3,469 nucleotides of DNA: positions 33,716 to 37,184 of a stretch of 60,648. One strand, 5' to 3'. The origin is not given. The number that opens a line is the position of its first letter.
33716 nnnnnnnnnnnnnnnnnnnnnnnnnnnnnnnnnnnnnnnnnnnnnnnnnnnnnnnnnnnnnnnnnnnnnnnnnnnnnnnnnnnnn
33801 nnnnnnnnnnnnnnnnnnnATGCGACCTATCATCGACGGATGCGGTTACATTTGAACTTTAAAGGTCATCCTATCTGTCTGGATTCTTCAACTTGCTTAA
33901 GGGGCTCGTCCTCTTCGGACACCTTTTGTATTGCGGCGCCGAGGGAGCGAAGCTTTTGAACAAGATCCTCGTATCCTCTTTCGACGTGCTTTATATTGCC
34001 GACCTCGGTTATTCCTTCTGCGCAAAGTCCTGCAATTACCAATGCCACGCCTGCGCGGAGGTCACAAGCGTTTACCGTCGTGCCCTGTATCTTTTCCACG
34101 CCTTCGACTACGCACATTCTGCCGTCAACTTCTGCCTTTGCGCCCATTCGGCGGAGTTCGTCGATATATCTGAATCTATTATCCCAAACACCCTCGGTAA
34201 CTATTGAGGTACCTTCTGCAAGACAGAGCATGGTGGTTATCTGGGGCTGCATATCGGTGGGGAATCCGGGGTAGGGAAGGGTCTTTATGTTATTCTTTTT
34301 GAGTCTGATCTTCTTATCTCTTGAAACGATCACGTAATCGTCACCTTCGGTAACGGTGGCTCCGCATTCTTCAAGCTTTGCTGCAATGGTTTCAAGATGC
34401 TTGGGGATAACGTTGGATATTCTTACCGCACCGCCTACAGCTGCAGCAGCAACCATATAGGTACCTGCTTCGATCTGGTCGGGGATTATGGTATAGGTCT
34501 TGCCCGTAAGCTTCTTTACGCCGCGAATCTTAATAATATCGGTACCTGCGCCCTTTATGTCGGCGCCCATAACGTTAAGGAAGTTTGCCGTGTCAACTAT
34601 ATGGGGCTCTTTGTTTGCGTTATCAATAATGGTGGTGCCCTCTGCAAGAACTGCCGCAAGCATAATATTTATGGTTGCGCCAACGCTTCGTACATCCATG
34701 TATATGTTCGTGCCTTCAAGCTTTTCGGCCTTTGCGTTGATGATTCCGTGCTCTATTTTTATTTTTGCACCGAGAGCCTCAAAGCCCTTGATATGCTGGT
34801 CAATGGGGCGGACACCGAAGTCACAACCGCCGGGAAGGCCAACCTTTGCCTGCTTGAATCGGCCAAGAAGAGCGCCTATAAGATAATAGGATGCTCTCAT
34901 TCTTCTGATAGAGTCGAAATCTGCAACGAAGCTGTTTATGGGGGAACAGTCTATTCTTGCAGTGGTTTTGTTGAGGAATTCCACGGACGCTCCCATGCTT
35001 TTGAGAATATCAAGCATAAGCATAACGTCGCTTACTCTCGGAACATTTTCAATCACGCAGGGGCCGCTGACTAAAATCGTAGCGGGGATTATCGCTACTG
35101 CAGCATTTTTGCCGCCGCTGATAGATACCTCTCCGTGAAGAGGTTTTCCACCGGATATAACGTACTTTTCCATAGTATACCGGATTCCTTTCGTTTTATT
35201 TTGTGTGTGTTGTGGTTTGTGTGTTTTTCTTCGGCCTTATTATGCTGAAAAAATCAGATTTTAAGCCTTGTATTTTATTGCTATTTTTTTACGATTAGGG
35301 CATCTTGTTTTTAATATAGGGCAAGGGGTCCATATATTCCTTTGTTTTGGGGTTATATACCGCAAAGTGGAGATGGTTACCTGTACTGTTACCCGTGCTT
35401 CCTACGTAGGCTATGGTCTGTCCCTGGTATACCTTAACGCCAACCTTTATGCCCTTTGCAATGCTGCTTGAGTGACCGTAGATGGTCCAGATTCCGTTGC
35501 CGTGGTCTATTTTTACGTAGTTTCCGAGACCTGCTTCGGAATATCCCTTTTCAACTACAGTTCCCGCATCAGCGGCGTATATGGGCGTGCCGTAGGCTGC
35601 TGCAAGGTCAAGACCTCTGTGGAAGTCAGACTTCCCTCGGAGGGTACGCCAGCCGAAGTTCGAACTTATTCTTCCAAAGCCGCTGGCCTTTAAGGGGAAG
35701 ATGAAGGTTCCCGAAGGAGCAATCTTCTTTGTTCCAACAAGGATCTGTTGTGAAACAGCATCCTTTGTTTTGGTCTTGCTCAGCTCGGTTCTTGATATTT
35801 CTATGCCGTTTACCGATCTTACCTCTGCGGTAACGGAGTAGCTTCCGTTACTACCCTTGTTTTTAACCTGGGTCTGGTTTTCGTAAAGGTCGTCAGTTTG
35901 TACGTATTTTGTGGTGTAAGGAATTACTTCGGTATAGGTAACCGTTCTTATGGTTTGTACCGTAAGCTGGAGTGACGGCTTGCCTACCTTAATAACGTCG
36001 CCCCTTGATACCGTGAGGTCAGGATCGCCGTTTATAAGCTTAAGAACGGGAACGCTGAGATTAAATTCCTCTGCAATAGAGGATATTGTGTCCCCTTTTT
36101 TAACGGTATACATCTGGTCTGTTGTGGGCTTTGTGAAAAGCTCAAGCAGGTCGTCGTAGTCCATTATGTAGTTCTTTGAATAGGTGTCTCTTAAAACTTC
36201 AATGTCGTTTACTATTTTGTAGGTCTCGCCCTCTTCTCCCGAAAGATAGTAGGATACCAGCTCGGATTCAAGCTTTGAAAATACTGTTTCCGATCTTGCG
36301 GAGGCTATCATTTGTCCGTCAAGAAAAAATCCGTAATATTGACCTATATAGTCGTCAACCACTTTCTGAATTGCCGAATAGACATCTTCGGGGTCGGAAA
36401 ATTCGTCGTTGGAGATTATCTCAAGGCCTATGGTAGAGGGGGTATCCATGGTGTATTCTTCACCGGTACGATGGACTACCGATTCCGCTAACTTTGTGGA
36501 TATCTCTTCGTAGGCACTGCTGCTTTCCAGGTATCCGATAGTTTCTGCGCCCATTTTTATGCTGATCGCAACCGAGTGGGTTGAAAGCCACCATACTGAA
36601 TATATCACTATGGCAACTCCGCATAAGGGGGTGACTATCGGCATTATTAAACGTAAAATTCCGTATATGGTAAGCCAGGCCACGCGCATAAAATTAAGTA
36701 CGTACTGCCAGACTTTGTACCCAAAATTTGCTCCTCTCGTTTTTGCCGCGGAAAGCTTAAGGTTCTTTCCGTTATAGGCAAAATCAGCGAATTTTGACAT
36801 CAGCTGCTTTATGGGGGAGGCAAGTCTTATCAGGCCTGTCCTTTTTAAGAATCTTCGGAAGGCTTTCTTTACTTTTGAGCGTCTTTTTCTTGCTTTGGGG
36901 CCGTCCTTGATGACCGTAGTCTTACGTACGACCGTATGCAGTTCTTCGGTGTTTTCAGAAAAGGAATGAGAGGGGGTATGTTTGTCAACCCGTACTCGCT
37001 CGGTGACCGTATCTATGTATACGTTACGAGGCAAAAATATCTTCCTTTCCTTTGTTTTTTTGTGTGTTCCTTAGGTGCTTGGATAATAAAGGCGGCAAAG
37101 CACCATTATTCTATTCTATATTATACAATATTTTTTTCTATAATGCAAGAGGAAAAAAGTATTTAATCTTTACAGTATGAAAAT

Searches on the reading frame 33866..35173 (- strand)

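Call 12: search_protein_families(library=pfam, proteins=[window:33866-35173:-], max_evalue=0.00001)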
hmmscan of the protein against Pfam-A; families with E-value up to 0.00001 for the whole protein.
window:33866-35173:- (435 aa): 1 family
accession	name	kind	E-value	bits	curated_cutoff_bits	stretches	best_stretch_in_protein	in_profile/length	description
PF00275.25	EPSP_synthase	-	1e-108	364.2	22.8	1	7-408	2-417/417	EPSP synthase (3-phosphoshikimate 1-carboxyvinyltransferase)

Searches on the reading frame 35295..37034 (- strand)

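Call 12: search_protein_families(library=pfam, proteins=[window:35295-37034:-], max_evalue=0.00001)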
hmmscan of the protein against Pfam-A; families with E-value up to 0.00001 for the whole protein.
window:35295-37034:- (579 aa): 3 families
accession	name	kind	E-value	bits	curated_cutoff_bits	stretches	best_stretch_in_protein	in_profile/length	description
PF01551.29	Peptidase_M23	-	2.2e-30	105.1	28.7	1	471-570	2-96/96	Peptidase family M23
PF07501.17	G5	-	2.7e-18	66.4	23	1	363-436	2-75/75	G5 domain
PF01476.26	LysM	-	1.7e-07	31.5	20.9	1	309-339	1-28/43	LysM domain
